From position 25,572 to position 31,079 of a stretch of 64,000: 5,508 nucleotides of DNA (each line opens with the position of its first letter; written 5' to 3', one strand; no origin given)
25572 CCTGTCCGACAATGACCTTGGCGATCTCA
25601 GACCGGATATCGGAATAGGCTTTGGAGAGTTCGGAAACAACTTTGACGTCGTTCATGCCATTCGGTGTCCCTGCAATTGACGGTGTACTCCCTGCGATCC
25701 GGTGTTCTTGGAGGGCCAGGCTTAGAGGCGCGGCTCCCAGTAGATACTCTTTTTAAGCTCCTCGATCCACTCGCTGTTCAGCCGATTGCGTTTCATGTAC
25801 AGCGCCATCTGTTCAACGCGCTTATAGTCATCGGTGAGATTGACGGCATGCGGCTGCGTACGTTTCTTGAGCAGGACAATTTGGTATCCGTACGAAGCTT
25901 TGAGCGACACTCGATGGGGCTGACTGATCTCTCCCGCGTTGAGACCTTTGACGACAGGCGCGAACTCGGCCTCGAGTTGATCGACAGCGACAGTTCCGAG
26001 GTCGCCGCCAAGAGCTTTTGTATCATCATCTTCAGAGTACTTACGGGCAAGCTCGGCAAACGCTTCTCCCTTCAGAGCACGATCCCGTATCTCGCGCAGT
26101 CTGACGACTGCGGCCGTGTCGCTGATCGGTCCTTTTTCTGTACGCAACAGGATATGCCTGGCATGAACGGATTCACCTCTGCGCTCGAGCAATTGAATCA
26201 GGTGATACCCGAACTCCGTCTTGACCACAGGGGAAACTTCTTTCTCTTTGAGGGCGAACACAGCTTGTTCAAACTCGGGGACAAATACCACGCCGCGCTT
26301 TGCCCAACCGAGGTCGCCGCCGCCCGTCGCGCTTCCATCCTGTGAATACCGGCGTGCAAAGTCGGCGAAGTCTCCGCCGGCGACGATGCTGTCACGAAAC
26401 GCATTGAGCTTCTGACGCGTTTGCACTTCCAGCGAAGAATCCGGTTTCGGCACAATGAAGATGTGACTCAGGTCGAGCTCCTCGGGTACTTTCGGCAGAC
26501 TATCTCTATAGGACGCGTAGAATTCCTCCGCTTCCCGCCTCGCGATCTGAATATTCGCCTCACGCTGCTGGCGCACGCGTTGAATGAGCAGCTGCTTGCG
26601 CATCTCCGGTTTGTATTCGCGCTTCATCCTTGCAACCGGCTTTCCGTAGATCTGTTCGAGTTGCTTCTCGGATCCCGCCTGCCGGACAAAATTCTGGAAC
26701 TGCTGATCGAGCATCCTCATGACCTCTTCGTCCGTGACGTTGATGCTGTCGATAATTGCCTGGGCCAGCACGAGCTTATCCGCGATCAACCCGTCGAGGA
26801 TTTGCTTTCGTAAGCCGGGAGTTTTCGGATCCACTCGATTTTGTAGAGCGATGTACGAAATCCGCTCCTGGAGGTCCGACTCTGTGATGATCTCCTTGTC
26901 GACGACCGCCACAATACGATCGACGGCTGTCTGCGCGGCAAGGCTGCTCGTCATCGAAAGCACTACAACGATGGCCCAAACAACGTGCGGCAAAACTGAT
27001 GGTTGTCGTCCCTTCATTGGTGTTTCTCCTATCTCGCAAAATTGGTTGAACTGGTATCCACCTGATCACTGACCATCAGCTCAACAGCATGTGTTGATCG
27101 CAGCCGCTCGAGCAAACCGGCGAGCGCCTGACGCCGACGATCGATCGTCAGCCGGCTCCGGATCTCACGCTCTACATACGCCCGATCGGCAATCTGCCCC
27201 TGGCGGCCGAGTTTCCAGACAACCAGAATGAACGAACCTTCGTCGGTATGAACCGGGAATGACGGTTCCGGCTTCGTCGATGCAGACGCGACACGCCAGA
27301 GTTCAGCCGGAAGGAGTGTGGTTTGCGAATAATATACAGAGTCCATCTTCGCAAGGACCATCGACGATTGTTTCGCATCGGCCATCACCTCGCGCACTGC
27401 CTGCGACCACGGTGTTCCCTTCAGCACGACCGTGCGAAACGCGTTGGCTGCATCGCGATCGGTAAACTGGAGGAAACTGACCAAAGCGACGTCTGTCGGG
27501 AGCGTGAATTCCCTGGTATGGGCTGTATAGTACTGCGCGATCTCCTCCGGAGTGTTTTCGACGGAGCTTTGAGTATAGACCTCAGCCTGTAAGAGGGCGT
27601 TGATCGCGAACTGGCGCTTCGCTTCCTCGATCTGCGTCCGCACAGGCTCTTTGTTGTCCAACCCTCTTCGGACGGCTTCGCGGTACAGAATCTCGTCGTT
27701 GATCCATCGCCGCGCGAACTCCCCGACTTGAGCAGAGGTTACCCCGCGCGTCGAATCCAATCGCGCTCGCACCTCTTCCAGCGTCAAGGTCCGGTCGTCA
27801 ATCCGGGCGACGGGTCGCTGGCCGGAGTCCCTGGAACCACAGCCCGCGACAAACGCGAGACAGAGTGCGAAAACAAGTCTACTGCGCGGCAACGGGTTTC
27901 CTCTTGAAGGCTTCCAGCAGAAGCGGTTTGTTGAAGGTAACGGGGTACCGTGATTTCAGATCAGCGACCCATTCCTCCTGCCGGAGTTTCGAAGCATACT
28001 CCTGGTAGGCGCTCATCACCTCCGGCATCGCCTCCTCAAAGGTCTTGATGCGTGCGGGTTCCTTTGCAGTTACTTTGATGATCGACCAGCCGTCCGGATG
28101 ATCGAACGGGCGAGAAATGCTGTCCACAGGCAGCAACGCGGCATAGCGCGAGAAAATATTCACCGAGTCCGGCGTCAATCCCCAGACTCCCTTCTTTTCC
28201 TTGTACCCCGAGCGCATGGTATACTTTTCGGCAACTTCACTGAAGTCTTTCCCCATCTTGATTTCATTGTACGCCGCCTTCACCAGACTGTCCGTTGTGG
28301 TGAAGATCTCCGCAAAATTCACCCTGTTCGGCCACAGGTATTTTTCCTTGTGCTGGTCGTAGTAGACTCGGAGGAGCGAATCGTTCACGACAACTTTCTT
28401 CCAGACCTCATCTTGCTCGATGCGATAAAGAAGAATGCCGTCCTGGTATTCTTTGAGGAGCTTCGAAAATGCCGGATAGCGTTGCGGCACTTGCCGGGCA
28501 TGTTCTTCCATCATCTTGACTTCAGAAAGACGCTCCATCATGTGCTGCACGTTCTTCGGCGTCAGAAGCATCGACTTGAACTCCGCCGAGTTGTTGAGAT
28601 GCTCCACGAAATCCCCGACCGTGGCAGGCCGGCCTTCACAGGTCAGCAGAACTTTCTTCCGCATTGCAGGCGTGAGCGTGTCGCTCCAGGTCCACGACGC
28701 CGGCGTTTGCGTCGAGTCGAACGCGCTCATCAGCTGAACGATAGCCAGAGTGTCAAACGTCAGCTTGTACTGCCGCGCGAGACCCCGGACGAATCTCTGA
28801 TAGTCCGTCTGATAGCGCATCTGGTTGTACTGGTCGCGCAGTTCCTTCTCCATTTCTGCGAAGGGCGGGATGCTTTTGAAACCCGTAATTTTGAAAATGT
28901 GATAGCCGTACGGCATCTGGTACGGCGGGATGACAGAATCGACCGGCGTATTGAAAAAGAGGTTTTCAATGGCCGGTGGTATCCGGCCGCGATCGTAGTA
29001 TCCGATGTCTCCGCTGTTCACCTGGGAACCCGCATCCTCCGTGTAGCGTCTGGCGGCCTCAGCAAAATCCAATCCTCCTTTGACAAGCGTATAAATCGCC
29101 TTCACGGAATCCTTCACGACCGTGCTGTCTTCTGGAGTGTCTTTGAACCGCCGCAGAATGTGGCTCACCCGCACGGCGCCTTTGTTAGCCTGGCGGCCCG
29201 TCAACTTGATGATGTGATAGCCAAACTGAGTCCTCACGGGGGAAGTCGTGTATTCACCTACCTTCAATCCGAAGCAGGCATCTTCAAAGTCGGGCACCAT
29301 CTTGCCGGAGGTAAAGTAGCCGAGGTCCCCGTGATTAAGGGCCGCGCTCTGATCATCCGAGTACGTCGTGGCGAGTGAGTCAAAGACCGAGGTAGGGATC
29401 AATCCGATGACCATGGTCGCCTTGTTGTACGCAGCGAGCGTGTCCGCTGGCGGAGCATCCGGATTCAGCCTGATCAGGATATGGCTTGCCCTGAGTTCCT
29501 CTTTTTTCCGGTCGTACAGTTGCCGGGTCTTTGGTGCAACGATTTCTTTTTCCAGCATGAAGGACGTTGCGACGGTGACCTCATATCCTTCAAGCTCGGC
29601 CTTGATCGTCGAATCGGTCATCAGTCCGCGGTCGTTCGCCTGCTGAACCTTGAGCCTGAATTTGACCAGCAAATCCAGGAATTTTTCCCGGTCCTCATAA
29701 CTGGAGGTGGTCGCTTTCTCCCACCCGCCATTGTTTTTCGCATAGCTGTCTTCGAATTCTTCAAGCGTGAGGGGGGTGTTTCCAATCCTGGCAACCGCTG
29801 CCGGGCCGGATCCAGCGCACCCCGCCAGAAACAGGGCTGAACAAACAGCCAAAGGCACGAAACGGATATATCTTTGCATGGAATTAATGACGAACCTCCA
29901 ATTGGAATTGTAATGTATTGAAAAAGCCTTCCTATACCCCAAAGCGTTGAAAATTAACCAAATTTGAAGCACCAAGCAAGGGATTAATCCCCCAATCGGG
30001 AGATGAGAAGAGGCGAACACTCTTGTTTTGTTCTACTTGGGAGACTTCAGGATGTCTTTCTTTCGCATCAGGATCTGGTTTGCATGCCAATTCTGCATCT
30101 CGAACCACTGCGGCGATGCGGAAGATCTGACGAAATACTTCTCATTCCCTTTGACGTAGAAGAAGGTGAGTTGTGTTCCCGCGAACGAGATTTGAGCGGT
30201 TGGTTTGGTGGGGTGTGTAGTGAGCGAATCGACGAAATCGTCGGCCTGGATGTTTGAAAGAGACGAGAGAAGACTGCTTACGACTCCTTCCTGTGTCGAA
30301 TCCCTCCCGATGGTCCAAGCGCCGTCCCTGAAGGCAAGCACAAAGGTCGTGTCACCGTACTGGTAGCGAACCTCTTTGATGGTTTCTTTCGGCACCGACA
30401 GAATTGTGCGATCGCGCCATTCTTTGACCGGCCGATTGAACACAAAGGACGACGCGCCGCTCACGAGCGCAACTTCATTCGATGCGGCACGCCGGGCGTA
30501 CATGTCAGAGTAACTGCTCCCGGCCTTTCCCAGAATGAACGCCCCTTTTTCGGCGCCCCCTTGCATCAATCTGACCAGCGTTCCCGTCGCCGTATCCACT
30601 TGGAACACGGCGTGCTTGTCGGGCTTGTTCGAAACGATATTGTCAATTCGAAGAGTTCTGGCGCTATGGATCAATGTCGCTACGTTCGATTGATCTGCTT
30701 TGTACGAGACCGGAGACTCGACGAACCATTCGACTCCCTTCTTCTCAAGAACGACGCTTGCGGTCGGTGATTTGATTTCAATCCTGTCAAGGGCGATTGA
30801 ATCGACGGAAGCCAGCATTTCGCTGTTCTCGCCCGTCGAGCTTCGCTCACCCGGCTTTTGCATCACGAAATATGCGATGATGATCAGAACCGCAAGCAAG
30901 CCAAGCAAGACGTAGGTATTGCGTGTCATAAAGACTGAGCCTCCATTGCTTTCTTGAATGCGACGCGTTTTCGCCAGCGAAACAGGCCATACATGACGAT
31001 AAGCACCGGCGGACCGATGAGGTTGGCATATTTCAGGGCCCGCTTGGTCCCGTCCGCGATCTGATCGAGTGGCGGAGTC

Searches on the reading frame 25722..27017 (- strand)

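Call 12: search_protein_families(library=pfam, proteins=[window:25722-27017:-], max_evalue=0.001)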
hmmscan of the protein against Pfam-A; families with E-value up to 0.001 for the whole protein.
window:25722-27017:- (431 aa): 6 families
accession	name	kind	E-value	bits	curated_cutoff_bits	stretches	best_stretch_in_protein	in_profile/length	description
PF00639.27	Rotamase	-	8.3e-40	136.1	21.7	2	185-276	1-95/97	PPIC-type PPIASE domain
PF13616.12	Rotamase_3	-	2.9e-38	131.4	22.5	2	177-279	12-115/116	PPIC-type PPIASE domain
PF13145.12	Rotamase_2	-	1.6e-15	58.4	27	2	196-280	27-109/121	PPIC-type PPIASE domain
PF13624.11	SurA_N_3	-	8.5e-11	42.4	27.2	1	12-148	17-161/162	SurA-like N-terminal domain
PF09312.16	SurA_N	-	1.9e-10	41.4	30.8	1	32-149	1-118/118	SurA N-terminal domain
PF13623.11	SurA_N_2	-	2.6e-06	27.8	28.5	1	12-115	15-134/145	SurA-like N-terminal domain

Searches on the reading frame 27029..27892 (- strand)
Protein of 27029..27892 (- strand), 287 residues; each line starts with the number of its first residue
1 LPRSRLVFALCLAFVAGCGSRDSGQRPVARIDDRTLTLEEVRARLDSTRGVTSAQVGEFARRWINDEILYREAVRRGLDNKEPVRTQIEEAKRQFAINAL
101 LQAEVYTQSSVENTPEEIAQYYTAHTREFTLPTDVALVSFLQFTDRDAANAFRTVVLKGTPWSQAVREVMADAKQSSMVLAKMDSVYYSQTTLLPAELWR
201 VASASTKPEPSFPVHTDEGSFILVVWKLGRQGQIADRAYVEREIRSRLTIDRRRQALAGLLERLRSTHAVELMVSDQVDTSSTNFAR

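Call 12: search_protein_families(library=pfam, proteins=[window:27029-27892:-], max_evalue=0.001)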
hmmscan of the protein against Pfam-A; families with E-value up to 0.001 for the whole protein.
window:27029-27892:- (287 aa): 1 family
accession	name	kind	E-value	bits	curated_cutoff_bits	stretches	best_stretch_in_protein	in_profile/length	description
PF13145.12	Rotamase_2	-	6.3e-09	37.1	27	1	114-225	2-105/121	PPIC-type PPIASE domain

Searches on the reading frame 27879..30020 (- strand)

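Call 12: search_protein_families(library=pfam, proteins=[window:27879-30020:-], max_evalue=0.001)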
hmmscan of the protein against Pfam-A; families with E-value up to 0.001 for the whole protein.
window:27879-30020:- (713 aa): 3 families
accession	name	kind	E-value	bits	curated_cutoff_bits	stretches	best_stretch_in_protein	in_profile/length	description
PF00639.27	Rotamase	-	5.3e-51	172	21.7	3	180-274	1-96/97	PPIC-type PPIASE domain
PF13616.12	Rotamase_3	-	6.5e-48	162.5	22.5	3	171-276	11-115/116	PPIC-type PPIASE domain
PF13145.12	Rotamase_2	-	1.6e-29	103.6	27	3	549-664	5-119/121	PPIC-type PPIASE domain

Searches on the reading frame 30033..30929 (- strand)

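Call 11: search_protein_families(library=pfam, proteins=[window:30033-30929:-], max_evalue=0.001)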
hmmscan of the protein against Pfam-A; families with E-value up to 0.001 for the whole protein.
window:30033-30929:- (298 aa): 1 family
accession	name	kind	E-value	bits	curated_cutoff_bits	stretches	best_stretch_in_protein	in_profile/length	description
PF14238.11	DUF4340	-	2.1e-22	80.7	25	1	68-234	1-169/183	Domain of unknown function (DUF4340)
